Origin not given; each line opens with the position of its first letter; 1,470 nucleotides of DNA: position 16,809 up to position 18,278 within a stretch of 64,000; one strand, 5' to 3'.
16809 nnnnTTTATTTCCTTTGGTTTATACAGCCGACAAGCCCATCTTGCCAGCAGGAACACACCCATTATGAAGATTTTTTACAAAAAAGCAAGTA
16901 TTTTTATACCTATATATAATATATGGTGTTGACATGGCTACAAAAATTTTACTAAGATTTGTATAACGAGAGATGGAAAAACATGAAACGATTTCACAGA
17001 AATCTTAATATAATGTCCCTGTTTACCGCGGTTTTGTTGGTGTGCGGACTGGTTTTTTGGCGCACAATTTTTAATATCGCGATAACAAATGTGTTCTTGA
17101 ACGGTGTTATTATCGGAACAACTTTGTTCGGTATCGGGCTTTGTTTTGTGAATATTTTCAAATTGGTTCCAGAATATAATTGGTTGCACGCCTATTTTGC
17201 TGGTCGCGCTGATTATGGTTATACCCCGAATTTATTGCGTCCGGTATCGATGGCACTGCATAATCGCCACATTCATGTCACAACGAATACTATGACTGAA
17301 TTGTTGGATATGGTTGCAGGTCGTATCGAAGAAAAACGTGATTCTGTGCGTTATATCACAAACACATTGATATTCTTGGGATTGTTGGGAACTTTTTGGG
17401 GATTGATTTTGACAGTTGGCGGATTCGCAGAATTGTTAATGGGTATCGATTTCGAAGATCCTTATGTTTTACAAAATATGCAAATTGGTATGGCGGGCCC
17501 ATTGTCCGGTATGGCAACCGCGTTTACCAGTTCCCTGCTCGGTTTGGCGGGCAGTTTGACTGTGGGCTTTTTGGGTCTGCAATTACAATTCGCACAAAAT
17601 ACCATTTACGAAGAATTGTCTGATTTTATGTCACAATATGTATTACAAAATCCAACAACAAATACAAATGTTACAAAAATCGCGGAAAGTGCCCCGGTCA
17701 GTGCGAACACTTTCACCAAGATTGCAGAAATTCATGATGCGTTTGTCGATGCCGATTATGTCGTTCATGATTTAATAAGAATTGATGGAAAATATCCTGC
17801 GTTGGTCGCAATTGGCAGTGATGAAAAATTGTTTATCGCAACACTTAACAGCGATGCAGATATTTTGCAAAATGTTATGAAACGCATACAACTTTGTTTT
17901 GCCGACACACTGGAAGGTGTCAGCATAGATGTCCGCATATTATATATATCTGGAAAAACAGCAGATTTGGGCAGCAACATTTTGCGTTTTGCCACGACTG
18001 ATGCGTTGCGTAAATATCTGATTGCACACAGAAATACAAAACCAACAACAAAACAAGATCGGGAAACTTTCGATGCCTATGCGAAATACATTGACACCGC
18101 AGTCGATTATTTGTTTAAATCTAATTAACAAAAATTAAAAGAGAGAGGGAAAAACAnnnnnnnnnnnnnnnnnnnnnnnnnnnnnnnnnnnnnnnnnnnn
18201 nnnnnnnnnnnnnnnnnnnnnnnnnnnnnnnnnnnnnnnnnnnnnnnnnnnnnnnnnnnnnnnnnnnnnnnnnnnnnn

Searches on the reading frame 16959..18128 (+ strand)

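Call 23: search_protein_families(library=pfam, proteins=[window:16959-18128:+], max_evalue=0.001)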
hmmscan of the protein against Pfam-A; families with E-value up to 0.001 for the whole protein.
window:16959-18128:+ (389 aa): 0 families

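Call 44: search_protein_families(library=ncbifam, proteins=[window:16959-18128:+], max_evalue=0.1)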
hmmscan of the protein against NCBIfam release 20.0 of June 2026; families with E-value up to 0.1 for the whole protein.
window:16959-18128:+ (389 aa): 3 families
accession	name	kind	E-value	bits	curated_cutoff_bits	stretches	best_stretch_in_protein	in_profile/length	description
NF033917.0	antiphage_ZorA_4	subfamily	1.3e-05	24.4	500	1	123-205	52-124/413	anti-phage ZorAB system protein ZorA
TIGR00311.1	aIF-2beta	equivalog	0.00021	21.1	137.65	1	193-237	63-107/133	translation initiation factor IF-2 subunit beta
NF033915.0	antiphage_ZorA_2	subfamily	0.0055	15.8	100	1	137-206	115-177/383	anti-phage ZorAB system protein ZorA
